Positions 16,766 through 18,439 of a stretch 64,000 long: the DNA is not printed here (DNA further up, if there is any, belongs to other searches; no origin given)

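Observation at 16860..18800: Low-GC islet carrying an MspJI-like modification-dependent (Type IV) restriction endonuclease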

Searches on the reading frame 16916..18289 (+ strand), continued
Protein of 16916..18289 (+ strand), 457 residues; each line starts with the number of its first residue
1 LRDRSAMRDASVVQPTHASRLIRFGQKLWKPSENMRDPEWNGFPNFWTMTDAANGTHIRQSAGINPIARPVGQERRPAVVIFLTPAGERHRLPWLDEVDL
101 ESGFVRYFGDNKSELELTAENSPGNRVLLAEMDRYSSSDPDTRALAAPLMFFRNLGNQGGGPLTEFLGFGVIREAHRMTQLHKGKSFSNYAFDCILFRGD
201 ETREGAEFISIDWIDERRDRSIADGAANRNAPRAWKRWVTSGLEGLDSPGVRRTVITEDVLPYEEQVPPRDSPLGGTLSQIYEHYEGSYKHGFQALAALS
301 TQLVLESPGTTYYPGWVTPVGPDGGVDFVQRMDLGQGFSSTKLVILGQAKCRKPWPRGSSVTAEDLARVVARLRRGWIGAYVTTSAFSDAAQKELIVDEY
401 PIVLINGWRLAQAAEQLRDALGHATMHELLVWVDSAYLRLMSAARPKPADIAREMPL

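Call 26: find_related_loci(query=A1, collection=genome_contigs, flank=6000)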
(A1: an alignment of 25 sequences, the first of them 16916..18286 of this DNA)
Query A1 (457 aa) in genome_contigs; peptide patterns used: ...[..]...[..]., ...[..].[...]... (x = any residue, [..] = any of these).
299 stretches matched a pattern; 190 encode a relative of the query (tblastn E <= 1e-3); the best 80 are kept; 80 distinct loci.
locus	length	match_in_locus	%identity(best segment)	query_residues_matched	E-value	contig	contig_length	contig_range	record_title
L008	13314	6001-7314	74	18-455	0e+0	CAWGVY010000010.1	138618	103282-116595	MAG: uncultured Actinomycetes bacterium isolate MFD02242.bin.2.91 genome assembly, contig: contig_91286, whole genome sh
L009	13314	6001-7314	72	20-457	0e+0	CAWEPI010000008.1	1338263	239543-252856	MAG: uncultured Actinomycetes bacterium isolate MFD02159.bin.1.80 genome assembly, contig: contig_33062, whole genome sh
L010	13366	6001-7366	76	4-457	0e+0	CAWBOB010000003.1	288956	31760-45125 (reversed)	MAG: uncultured Actinomycetes bacterium isolate MFD09206.bin.2.30 genome assembly, contig: contig_20326, whole genome sh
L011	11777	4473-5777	60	18-455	1e-171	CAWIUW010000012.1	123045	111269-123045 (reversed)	MAG: uncultured Actinomycetota bacterium isolate MFD02840.bin.1.241 genome assembly, contig: contig_67406, whole genome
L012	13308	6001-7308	62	18-454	2e-174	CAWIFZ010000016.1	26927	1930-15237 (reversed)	MAG: uncultured Actinomycetes bacterium isolate MFD00392.bin.2.48 genome assembly, contig: contig_74084, whole genome sh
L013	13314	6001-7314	71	20-456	0e+0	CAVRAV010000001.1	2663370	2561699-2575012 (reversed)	MAG: uncultured Actinomycetes bacterium isolate MFD04944.bin.1.51 genome assembly, contig: contig_35371, whole genome sh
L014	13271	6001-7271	61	34-456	7e-128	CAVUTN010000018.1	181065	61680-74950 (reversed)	MAG: uncultured Actinomycetes bacterium isolate MFD00962.bin.2.114 genome assembly, contig: contig_64730, whole genome s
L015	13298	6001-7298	61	20-455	8e-121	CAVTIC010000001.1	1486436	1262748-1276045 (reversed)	MAG: uncultured Actinomycetes bacterium isolate MFD06229.bin.1.13 genome assembly, contig: contig_194, whole genome shot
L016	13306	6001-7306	60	18-455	3e-152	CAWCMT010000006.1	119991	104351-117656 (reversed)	MAG: uncultured Actinomycetes bacterium isolate MFD05442.bin.2.3 genome assembly, contig: contig_39358, whole genome sho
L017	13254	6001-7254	39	31-451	7e-82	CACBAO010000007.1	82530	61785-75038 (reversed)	uncultured Alphaproteobacteria bacterium isolate AG-349-J18 genome assembly, contig: AG-349-J18_NODE_7, whole genome sho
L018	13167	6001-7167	41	22-412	3e-81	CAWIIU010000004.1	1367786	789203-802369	MAG: uncultured Actinomycetota bacterium isolate MFD04212.bin.1.315 genome assembly, contig: contig_519, whole genome sh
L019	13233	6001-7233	41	5-422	1e-80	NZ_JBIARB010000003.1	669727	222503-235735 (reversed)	Streptomyces sp. NPDC002574 NPDC002574_298_G6.ctg-0003, whole genome shotgun sequence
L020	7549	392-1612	39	39-447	8e-81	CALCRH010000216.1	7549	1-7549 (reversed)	MAG TPA_asm: uncultured Clostridia bacterium isolate SRR6425769_bin.65_CONCOCT_v1.1_MAG genome assembly, contig: ERZ1767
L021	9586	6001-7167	42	22-412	1e-80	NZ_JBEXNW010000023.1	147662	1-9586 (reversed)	Streptomyces sp. NPDC002935 NPDC002935_13_D3.ctg-0023, whole genome shotgun sequence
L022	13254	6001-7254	39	22-447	2e-80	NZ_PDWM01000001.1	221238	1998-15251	Pseudoxanthomonas koreensis strain KCTC 12208 NODE_1_length_221239_cov_13.475, whole genome shotgun sequence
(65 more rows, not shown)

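Call 51: predict_structure(alignment_id=A1)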
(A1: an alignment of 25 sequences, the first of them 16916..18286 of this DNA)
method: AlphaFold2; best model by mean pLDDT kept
length: 457 residues; sequences in the alignment: 25
mean_pLDDT: 85.0   pTM: 0.65
mean pLDDT of the five models: 85.0, 84.2, 80.0, 79.8, 79.3
residues with pLDDT >= 90: 226; 70-90: 180; 50-70: 29; < 50: 22
segments of 3 or more residues with pLDDT < 50: 1-7, 9-16, 87-91
pLDDT, mean of each block of 10 residues (from residue 1): 46 50 92 88 90 71 86 94 64 70 86 79 93 96 97 83 92 91 83 94 85 92 91 96 88 71 94 97 86 93 86 87 81 75 90 89 80 83 92 77 95 96 96 92 82 67
secondary structure, 60 per line:
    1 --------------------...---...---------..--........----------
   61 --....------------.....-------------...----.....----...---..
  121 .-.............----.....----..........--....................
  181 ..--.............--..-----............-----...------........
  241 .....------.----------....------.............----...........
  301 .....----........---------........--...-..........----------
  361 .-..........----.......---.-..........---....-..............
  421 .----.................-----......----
elements in order: E21-23 E27-29 E43-45 H46-50 E63-66 E79-83 E97-99 E104-108 H123-135 H140-144 E149-158 E161-182 E185-197 E207-210 H211-218 H233-245 H263-266 H273-285 H290-305 E310-317 E327-334 E341-350 H363-372 E377-383 H389-398 E402-405 H407-421 H426-442 H448-453

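Call 54: fold_search(model_id=the predicted structure, library=pdb)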
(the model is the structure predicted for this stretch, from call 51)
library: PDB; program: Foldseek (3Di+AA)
matches with E <= 10: 669; with E <= 0.001: 10
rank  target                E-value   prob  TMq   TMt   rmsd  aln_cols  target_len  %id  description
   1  4f0p_A                5.6e-42  1.00  0.48  0.49  16.8       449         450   36  MspJI Restriction Endonuclease - P31 Form (released 2012-08-08)
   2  4f0p_C                7.4e-42  1.00  0.50  0.51  14.8       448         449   36  MspJI Restriction Endonuclease - P31 Form (released 2012-08-08)
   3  4f0p_B                8.4e-42  1.00  0.48  0.48  16.6       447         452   36  MspJI Restriction Endonuclease - P31 Form (released 2012-08-08)
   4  4f0q_D                7.9e-40  1.00  0.51  0.52  14.6       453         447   36  MspJI Restriction Endonuclease - P21 Form (released 2012-08-08)
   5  4oc8_A                6.3e-21  1.00  0.32  0.38  17.2       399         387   22  DNA modification-dependent restriction endonuclease AspBHI (released 2014-03-19)
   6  4rzl_A                2.1e-09  1.00  0.35  0.66   4.9       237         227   17  DNA recognition domain of the cytosine modification-dependent restriction endonuclease LpnPI (released 2015-06-10)
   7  4oc8_C                4.4e-09  1.00  0.32  0.64   3.8       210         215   20  DNA modification-dependent restriction endonuclease AspBHI (released 2014-03-19)
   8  6a5n_A                7.7e-04  1.00  0.20  0.18   4.0       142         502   14  Crystal structure of Arabidopsis thaliana SUVH6 in complex with methylated DNA (released 2018-08-29)
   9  4nj5                  7.7e-04  1.00  0.20  0.19   5.7       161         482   12  Crystal structure of SUVH9 (released 2014-01-22)
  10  4qen_A                8.1e-04  1.00  0.19  0.18   5.0       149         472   13  crystal structure of KRYPTONITE in complex with mCHH DNA and SAH (released 2014-07-30)
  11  4qep_A                1.3e-03  1.00  0.21  0.20   5.0       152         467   13  crystal structure of KRYPTONITE in complex with mCHG DNA and SAH (released 2014-07-30)
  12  6a5m                  1.4e-03  1.00  0.18  0.17   5.2       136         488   14  Crystal structure of Arabidopsis thaliana SUVH6 in complex with SAM, form 2 (released 2018-08-29)
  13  5gke_A                1.2e-02  0.38  0.15  0.26  18.6       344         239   11  Structure of EndoMS-dsDNA1 complex (released 2016-11-02)
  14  6a5k                  1.4e-02  1.00  0.17  0.17   4.5       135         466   13  Crystal structure of Arabidopsis thaliana SUVH6 in complex with SAM, form 1 (released 2018-08-29)
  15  5gkj_B                1.4e-02  0.35  0.16  0.28  17.0       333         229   11  Structure of EndoMS in apo form (released 2016-11-02)
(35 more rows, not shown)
